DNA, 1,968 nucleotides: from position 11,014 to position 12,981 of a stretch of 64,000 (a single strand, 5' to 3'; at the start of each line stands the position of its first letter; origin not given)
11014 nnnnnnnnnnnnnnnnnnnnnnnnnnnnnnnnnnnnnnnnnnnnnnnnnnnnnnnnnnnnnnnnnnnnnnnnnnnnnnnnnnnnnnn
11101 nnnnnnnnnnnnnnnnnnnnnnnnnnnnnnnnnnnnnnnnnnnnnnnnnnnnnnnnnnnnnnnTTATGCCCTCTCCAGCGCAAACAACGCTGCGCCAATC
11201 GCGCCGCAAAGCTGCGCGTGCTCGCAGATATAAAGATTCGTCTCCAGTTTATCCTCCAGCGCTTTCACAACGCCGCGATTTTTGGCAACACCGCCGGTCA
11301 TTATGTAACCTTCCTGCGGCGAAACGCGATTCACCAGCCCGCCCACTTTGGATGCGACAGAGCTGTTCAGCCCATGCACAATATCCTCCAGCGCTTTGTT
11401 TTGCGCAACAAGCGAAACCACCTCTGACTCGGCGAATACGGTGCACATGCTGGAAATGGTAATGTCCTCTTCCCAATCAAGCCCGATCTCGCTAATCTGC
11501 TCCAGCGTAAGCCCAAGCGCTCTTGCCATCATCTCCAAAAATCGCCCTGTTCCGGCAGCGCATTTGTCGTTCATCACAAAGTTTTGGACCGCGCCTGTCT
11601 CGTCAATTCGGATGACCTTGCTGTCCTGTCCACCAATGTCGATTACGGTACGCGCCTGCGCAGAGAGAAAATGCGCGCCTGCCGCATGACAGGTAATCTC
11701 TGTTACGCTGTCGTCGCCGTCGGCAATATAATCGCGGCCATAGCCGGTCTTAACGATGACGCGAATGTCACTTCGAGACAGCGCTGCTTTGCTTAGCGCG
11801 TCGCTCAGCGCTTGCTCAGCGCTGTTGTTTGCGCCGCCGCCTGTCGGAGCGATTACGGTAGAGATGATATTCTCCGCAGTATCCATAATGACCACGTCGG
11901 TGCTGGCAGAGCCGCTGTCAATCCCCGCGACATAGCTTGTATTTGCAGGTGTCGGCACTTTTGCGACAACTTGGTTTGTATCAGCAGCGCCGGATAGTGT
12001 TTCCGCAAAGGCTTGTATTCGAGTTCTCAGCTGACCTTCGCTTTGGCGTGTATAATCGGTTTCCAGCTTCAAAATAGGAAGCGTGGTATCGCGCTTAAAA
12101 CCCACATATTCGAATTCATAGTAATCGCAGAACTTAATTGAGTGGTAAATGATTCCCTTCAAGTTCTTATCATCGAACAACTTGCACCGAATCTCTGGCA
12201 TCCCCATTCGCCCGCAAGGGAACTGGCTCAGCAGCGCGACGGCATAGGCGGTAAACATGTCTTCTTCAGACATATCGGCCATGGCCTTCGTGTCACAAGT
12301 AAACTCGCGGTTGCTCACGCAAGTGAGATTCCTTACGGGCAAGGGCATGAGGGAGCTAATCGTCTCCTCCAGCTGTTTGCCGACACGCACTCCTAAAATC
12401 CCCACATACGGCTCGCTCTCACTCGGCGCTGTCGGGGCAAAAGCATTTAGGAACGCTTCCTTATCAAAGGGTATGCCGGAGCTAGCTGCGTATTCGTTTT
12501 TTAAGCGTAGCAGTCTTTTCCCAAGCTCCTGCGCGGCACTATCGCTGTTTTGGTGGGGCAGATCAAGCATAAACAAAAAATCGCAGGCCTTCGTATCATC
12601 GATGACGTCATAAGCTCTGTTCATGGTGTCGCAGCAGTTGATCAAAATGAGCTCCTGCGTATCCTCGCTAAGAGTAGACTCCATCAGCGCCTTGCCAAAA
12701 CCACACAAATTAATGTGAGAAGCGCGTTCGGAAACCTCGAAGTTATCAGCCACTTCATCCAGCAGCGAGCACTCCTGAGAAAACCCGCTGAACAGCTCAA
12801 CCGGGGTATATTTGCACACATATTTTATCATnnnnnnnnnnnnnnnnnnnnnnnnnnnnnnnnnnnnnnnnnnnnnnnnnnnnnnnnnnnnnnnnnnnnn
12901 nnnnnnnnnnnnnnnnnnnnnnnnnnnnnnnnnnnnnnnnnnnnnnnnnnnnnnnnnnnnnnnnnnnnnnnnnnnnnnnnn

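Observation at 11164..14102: HGD-family pair with the ATP-dependent activase fused to one subunit, convergent with the Etf operon and lacking CoA-transferase or 2-hydroxyacid dehydrogenase partners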

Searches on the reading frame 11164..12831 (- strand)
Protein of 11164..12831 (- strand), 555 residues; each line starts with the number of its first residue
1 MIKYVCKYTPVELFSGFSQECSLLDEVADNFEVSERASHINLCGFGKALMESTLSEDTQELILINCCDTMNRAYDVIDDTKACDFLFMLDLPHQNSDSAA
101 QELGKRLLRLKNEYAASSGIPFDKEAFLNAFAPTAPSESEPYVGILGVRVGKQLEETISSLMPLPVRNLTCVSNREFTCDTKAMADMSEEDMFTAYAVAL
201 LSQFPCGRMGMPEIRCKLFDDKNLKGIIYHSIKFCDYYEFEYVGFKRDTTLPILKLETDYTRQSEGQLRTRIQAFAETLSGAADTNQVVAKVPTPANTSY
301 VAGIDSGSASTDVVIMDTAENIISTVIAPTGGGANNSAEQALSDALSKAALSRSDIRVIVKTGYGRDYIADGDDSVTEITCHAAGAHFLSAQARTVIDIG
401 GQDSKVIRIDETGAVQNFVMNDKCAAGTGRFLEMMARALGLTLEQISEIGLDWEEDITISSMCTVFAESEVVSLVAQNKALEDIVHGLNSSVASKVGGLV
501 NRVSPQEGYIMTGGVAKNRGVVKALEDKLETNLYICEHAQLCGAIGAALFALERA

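Call 6: search_protein_families(library=pfam, proteins=[window:11164-12831:-], max_evalue=0.01)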
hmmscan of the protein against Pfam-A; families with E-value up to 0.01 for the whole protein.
window:11164-12831:- (555 aa): 3 families
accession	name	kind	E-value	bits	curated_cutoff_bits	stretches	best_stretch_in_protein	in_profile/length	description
PF01869.26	BcrAD_BadFG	-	6.2e-59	200.2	31.5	1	303-551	2-271/271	BadF/BadG/BcrA/BcrD ATPase family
PF06050.19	HGD-D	-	1.4e-30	107.5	28.4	2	166-279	225-342/342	2-hydroxyglutaryl-CoA dehydratase, D-component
PF05378.19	Hydant_A_N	-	0.0078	16.4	25.2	0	303-360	3-61/176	Hydantoinase/oxoprolinase N-terminal region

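Call 7: search_protein_families(library=ncbifam, proteins=[window:11164-12831:-], max_evalue=0.01)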
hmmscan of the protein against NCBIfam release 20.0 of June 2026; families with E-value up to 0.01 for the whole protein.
window:11164-12831:- (555 aa): 10 families
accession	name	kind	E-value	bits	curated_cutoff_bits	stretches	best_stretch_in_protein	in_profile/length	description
TIGR00241.1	CoA_E_activ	domain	8.7e-77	258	125.4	1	301-549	2-247/248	acyl-CoA dehydratase activase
TIGR03192.1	benz_CoA_bzdQ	equivalog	1.5e-48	165.7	380.2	1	301-551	34-286/293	benzoyl-CoA reductase, bzd-type, subunit Q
TIGR03286.1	methan_mark_15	hypoth_equivalog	2.2e-41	142.2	455.75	1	247-551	100-401/404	methanogenesis marker 15 protein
TIGR02259.1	benz_CoA_red_A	equivalog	7.3e-39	133.7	578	1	353-550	227-431/432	benzoyl-CoA reductase subunit A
TIGR02261.1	benz_CoA_red_D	equivalog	3.6e-35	121.4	312.85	1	337-550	43-261/262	benzoyl-CoA reductase subunit D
NF040772.1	double_cubane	equivalog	1.9e-17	63.4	350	1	170-279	261-372/372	double-cubane-cluster-containing anaerobic reductase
NF052456.1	HyiscapDhHadC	equivalog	9.3e-09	34.6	700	1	218-279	308-372/372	(R)-2-hydroxyisocaproyl-CoA dehydratase subunit beta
TIGR03190.1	benz_CoA_bzdN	equivalog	1.2e-05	24.3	453.8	1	218-280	308-372/377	benzoyl-CoA reductase, bzd-type, subunit N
NF009842.0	PRK13317.1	equivalog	0.0011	18.4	234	0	471-551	185-272/277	type II pantothenate kinase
NF003154.0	PRK04123.1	equivalog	0.0022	16.8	428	0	510-552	447-489/554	ribulokinase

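Call 10: find_homologous_proteins(query=window:11164-12831:-)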
Query window:11164-12831:- (555 aa): 6723 proteins with E <= 0.001 among 8000 candidates; the best 120 are listed.
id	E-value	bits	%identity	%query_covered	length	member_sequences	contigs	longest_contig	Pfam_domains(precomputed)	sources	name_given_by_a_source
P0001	0.0e+0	1106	100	90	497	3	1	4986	PF01869.27,PF06050.20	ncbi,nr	ncbi:MAG: 2-hydroxyglutaryl-CoA dehydratase, partial [Clostridia bacterium]|nr:2-hydroxyglutaryl-CoA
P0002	0.0e+0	1074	86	100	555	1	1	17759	PF01869.27,PF06050.20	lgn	-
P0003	0.0e+0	1023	86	95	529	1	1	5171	PF01869.27,PF06050.20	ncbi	-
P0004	4.2e-294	994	79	100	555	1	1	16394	PF01869.27,PF06050.20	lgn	-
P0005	1.2e-284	963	77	100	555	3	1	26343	PF01869.27,PF06050.20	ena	-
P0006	4.5e-283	958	77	100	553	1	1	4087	PF01869.27,PF06050.20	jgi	jgi:predicted CoA-substrate-specific enzyme activase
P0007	4.9e-283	958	76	100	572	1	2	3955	PF01869.27,PF06050.20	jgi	-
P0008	2.2e-275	933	74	100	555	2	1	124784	PF01869.27,PF06050.20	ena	-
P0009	9.3e-274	927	75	100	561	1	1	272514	PF01869.27,PF06050.20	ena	-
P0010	3.1e-239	813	76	87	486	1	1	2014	PF01869.27,PF06050.20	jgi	jgi:predicted CoA-substrate-specific enzyme activase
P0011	3.7e-221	754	60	100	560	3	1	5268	PF01869.27,PF06050.20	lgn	-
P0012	1.9e-220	751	61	100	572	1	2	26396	PF01869.27,PF06050.20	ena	-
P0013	1.0e-219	749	61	100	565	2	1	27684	PF01869.27,PF06050.20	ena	-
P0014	2.8e-219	748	62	100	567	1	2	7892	PF01869.27,PF06050.20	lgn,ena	-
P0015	3.1e-219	747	60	100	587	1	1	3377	PF01869.27,PF06050.20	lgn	-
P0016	4.2e-219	747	61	100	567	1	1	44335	PF01869.27,PF06050.20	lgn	-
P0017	6.6e-219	746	61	100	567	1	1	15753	PF01869.27,PF06050.20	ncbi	-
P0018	1.2e-218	746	61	100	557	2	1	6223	PF01869.27,PF06050.20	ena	-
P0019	3.2e-218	744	61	100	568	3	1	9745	PF01869.27,PF06050.20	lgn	-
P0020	1.1e-217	742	61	100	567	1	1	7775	PF01869.27,PF06050.20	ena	-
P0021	1.9e-217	742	61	100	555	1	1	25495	PF01869.27,PF06050.20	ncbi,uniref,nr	ncbi:acyl-CoA dehydratase activase [Desulfosporosinus sp. PR]|uniref:acyl-CoA dehydratase activase n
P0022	2.0e-217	742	60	100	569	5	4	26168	PF01869.27,PF06050.20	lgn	-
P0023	2.1e-217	741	61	100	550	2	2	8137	PF01869.27,PF06050.20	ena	-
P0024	8.1e-217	740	61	100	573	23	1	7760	PF01869.27,PF06050.20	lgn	-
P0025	3.5e-216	737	59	100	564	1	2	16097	PF01869.27,PF06050.20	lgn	-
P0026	9.6e-216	736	59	100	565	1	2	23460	PF01869.27,PF06050.20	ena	-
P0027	2.8e-215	734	90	67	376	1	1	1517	PF01869.27,PF06050.20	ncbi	-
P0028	7.7e-215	733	60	100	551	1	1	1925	PF01869.27,PF06050.20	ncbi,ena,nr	ncbi:MAG TPA: acyl-CoA dehydratase activase [Anaerovoracaceae bacterium]|nr:acyl-CoA dehydratase act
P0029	1.1e-214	733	53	100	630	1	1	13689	PF01869.27,PF06050.20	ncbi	-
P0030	1.4e-214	732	60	100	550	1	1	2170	PF01869.27,PF06050.20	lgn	-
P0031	5.3e-213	727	59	100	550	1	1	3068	PF01869.27,PF06050.20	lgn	-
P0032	1.3e-212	726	59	100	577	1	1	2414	PF01869.27,PF06050.20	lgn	-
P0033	2.0e-212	725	59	100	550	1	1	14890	PF01869.27,PF06050.20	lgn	-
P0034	2.1e-212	725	59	100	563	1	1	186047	PF01869.27,PF06050.20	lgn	-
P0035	2.2e-212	725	60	100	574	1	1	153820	PF01869.27,PF06050.20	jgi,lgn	jgi:predicted CoA-substrate-specific enzyme activase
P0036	2.9e-212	725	57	100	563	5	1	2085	PF01869.27,PF06050.20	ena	-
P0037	8.8e-212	723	58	100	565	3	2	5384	PF01869.27,PF06050.20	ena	-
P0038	8.4e-211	720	58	100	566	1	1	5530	PF01869.27,PF06050.20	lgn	-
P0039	1.0e-210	719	59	100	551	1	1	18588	PF01869.27,PF06050.20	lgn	-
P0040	1.5e-210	719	58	100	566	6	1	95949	PF01869.27,PF06050.20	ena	-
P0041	3.2e-210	718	59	100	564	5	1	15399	PF01869.27,PF06050.20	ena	-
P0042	9.3e-210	716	58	100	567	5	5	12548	PF01869.27,PF06050.20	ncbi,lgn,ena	-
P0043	1.7e-209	715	58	100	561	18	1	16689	PF01869.27,PF06050.20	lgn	-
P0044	1.8e-208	712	59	100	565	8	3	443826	PF01869.27,PF06050.20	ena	-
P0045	2.0e-208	712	59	100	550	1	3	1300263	PF01869.27,PF06050.20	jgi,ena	-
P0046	2.5e-208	711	57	100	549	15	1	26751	PF01869.27,PF06050.20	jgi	-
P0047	3.0e-208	711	58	100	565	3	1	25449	PF01869.27,PF06050.20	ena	-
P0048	4.6e-208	711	57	100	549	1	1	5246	PF01869.27,PF06050.20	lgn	-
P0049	7.3e-208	710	73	78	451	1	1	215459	PF01869.27,PF06050.20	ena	-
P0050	3.5e-207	708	58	100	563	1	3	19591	PF01869.27,PF06050.20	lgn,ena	-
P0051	4.9e-207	707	58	100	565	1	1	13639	PF01869.27,PF06050.20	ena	-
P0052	6.5e-207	707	57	100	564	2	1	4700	PF01869.27,PF06050.20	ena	-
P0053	7.5e-207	707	58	100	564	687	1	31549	PF01869.27,PF06050.20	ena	-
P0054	1.0e-206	706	58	100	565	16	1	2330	PF01869.27,PF06050.20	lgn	-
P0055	1.4e-206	706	58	100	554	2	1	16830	PF01869.27,PF06050.20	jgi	jgi:predicted CoA-substrate-specific enzyme activase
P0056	1.5e-206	706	58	100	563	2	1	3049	PF01869.27,PF06050.20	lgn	-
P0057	2.0e-206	705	58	100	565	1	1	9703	PF01869.27,PF06050.20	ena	-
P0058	2.2e-206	705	57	100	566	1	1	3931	PF01869.27,PF06050.20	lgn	-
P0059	2.6e-206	705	58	100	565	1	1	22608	PF01869.27,PF06050.20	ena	-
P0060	4.0e-206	704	58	100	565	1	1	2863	PF01869.27,PF06050.20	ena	-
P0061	4.1e-206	704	58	100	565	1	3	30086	PF01869.27,PF06050.20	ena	-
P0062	4.2e-206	704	58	100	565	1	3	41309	PF01869.27,PF06050.20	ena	-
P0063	4.3e-206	704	58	100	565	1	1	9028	PF01869.27,PF06050.20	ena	-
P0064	4.3e-206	704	58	100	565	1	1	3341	PF01869.27,PF06050.20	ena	-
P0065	4.6e-206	704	58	100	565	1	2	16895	PF01869.27,PF06050.20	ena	-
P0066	4.9e-206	704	58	100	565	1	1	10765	PF01869.27,PF06050.20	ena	-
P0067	4.9e-206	704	58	100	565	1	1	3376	PF01869.27,PF06050.20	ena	-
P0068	5.8e-206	704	58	100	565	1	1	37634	PF01869.27,PF06050.20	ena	-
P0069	5.8e-206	704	58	100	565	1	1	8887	PF01869.27,PF06050.20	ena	-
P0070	6.8e-206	703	58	100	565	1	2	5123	PF01869.27,PF06050.20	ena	-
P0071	7.3e-206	703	58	100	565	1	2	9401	PF01869.27,PF06050.20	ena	-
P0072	7.4e-206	703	58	100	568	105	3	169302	PF01869.27,PF06050.20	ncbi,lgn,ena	-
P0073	7.8e-206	703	58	100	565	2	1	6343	PF01869.27,PF06050.20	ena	-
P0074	7.8e-206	703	58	100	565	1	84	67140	PF01869.27,PF06050.20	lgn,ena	-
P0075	8.0e-206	703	58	100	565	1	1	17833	PF01869.27,PF06050.20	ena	-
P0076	9.2e-206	703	58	100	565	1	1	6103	PF01869.27,PF06050.20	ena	-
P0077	1.0e-205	703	58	100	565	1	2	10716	PF01869.27,PF06050.20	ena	-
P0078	1.0e-205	703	58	100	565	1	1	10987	PF01869.27,PF06050.20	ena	-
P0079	1.1e-205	703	57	100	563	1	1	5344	PF01869.27,PF06050.20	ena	-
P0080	1.2e-205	703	58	100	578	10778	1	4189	PF01869.27,PF06050.20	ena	-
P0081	1.8e-205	702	58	100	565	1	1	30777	PF01869.27,PF06050.20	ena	-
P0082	1.9e-205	702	57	100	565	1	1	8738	PF01869.27,PF06050.20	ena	-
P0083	1.9e-205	702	57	100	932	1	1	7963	PF01869.27,PF06050.20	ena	-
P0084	2.4e-205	702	58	100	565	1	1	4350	PF01869.27,PF06050.20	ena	-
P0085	2.5e-205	702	58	100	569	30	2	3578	PF01869.27,PF06050.20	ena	-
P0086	2.9e-205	701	57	100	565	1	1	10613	PF01869.27,PF06050.20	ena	-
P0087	3.4e-205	701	58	100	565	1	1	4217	PF01869.27,PF06050.20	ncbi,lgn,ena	-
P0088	3.9e-205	701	57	100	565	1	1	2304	PF01869.27,PF06050.20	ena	-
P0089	4.2e-205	701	57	100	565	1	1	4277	PF01869.27,PF06050.20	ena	-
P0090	4.2e-205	701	57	100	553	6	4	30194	PF01869.27,PF06050.20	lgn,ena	-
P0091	4.4e-205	701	58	100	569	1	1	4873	PF01869.27,PF06050.20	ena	-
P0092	4.4e-205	701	58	100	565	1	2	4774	PF01869.27,PF06050.20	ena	-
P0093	5.6e-205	700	57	100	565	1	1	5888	PF01869.27,PF06050.20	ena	-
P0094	5.6e-205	700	57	100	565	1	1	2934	PF01869.27,PF06050.20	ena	-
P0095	5.7e-205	700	58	100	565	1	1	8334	PF01869.27,PF06050.20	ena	-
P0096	5.8e-205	700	57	100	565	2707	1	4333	PF01869.27,PF06050.20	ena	-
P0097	5.8e-205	700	57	100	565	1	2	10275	PF01869.27,PF06050.20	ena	-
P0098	6.1e-205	700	57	100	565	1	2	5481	PF01869.27,PF06050.20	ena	-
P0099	6.1e-205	700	57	100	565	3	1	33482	PF01869.27,PF06050.20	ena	-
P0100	6.3e-205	700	58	100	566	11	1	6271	PF01869.27,PF06050.20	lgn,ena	-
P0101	6.5e-205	700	57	100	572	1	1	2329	PF01869.27,PF06050.20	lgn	-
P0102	6.7e-205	700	58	100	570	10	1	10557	PF01869.27,PF06050.20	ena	-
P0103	7.8e-205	700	58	100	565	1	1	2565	PF01869.27,PF06050.20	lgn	-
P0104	1.2e-204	699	57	100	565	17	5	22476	PF01869.27,PF06050.20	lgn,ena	-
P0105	1.4e-204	699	57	100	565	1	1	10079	PF01869.27,PF06050.20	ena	-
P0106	1.6e-204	699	58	100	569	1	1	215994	PF01869.27,PF06050.20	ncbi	-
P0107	1.7e-204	699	57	100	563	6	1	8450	PF01869.27,PF06050.20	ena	-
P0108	1.7e-204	699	57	100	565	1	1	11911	PF01869.27,PF06050.20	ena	-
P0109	2.4e-204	698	57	100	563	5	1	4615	PF01869.27,PF06050.20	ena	-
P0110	2.4e-204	698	57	100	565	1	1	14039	PF01869.27,PF06050.20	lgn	-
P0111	2.4e-204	698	57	100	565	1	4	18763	PF01869.27,PF06050.20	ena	-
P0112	2.7e-204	698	57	100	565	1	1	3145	PF01869.27,PF06050.20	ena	-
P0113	2.9e-204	698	57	100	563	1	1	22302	PF01869.27,PF06050.20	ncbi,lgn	-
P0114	3.0e-204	698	57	100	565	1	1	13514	PF01869.27,PF06050.20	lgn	-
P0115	3.1e-204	698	57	100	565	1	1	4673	PF01869.27,PF06050.20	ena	-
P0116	3.1e-204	698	57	100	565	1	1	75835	PF01869.27,PF06050.20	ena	-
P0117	3.2e-204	698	57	100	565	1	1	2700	PF01869.27,PF06050.20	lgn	-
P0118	3.4e-204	698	57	100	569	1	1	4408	PF01869.27,PF06050.20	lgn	-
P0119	3.5e-204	698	57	100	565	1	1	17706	PF01869.27,PF06050.20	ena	-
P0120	3.5e-204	698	57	100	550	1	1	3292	PF01869.27,PF06050.20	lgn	-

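Call 12: find_encoding_contigs(protein=P0009, flank=10000, max_places=3)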
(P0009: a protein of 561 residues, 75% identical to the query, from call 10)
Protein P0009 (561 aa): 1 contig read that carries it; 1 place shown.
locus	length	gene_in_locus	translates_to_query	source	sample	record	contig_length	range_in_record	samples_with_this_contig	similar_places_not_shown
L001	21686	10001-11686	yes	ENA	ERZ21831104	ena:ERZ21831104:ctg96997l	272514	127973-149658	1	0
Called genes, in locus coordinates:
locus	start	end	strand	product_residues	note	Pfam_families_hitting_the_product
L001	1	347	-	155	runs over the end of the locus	-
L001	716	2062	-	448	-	PF09861:Lar_N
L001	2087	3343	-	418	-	PF07005:SBD_N, PF17042:NBD_C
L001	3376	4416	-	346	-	PF04166:PdxA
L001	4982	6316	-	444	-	PF02878:PGM_PMM_I, PF02879:PGM_PMM_II, PF02880:PGM_PMM_III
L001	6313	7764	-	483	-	PF00370:FGGY_N, PF02782:FGGY_C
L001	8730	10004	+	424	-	PF06050:HGD-D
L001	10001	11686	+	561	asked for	PF06050:HGD-D, PF01869:BcrAD_BadFG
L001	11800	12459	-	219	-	PF02254:TrkA_N, PF02080:TrkA_C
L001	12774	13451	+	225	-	PF19700:DUF6198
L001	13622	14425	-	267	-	-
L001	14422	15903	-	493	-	PF08239:SH3_3, PF18348:SH3_16 (faint), PF07653:SH3_2 (faint), PF06347:SH3_4 (weak), PF08239:SH3_3, PF01471:PG_binding_1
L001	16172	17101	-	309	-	PF03547:Mem_trans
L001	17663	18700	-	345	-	PF00356:LacI, PF00532:Peripla_BP_1, PF13407:Peripla_BP_4 (faint), PF13377:Peripla_BP_3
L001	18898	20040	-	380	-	PF07992:Pyr_redox_2, PF01262:AlaDh_PNT_C (faint), PF00070:Pyr_redox (weak), PF01266:DAO (weak), PF03486:HI0933_like (weak), PF12831:FAD_oxidored, PF13450:NAD_binding_8, PF07992:Pyr_redox_2, +4 more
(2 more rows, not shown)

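Call 13: find_encoding_contigs(protein=P0045, flank=10000, max_places=3)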
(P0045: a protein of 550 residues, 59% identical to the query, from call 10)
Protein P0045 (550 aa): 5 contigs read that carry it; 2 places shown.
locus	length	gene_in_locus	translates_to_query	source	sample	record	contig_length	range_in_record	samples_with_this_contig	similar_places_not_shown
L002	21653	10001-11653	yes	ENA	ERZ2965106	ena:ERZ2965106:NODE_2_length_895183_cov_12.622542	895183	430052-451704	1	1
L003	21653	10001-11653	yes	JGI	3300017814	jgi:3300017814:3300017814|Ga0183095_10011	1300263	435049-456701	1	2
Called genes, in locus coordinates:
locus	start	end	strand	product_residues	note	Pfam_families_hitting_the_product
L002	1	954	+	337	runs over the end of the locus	PF10555:MraY_sig1 (weak), PF00953:Glycos_transf_4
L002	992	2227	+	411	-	PF01098:FTSW_RODA_SPOVE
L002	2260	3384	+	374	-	PF03033:Glyco_transf_28, PF04101:Glyco_tran_28_C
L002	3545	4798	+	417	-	PF00275:EPSP_synthase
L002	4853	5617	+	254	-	PF08478:POTRA_1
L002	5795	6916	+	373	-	PF00091:Tubulin, PF12327:FtsZ_C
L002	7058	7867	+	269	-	PF03631:Virul_fac_BrkB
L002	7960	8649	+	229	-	PF04542:Sigma70_r2, PF04545:Sigma70_r4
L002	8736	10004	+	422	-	PF06050:HGD-D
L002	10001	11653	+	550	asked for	PF06050:HGD-D, PF01869:BcrAD_BadFG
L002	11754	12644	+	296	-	PF00753:Lactamase_B, PF23023:Anti-Pycsar_Apyc1 (weak), PF12706:Lactamase_B_2 (weak)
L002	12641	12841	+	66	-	PF11213:DUF3006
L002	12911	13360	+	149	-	-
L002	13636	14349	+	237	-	PF04298:Zn_peptidase_2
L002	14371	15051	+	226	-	PF00561:Abhydrolase_1, PF12146:Hydrolase_4, PF12697:Abhydrolase_6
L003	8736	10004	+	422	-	PF06050:HGD-D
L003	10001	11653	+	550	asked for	PF06050:HGD-D, PF01869:BcrAD_BadFG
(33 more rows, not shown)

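Call 58: predict_structure(alignment_id=A1)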
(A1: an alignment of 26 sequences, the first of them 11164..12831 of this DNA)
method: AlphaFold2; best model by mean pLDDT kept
length: 555 residues; sequences in the alignment: 26
mean_pLDDT: 77.8   pTM: 0.64
mean pLDDT of the five models: 77.8, 76.6, 75.7, 75.6, 61.1
residues with pLDDT >= 90: 128; 70-90: 281; 50-70: 106; < 50: 40
segments of 3 or more residues with pLDDT < 50: 134-136, 282-295, 368-375, 422-426, 464-466
pLDDT, mean of each block of 10 residues (from residue 1): 87 92 75 62 72 80 83 86 91 74 93 95 93 61 83 83 86 76 92 91 61 67 86 61 67 74 60 76 36 52 81 92 88 76 91 86 59 59 92 88 78 85 50 68 81 80 54 78 86 77 80 83 89 88 91 84
secondary structure, 60 per line:
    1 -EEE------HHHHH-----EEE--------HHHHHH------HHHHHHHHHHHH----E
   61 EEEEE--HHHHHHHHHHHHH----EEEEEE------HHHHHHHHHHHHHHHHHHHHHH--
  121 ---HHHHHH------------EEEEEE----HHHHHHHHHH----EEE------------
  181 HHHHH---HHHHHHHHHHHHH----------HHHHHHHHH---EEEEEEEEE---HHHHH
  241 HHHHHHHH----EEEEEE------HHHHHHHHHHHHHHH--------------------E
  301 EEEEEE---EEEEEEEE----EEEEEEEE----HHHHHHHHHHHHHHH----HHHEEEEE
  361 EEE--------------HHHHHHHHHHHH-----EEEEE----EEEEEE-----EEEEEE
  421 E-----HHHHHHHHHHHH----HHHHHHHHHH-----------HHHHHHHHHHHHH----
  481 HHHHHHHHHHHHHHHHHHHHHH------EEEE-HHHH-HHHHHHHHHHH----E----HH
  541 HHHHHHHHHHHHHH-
elements in order: E2-4 H11-15 E21-23 H32-37 H44-55 E60-65 H68-80 E85-90 H97-118 H124-129 E142-147 H152-161 E166-168 H181-185 H189-201 H212-220 E224-232 H236-248 E253-258 H265-279 E300-306 E310-317 E322-329 H334-348 E356-363 H378-389 E395-399 E404-409 E415-421 H427-438 H443-452 H464-476 H481-502 E509-512 H514-517 H519-529 H539-554
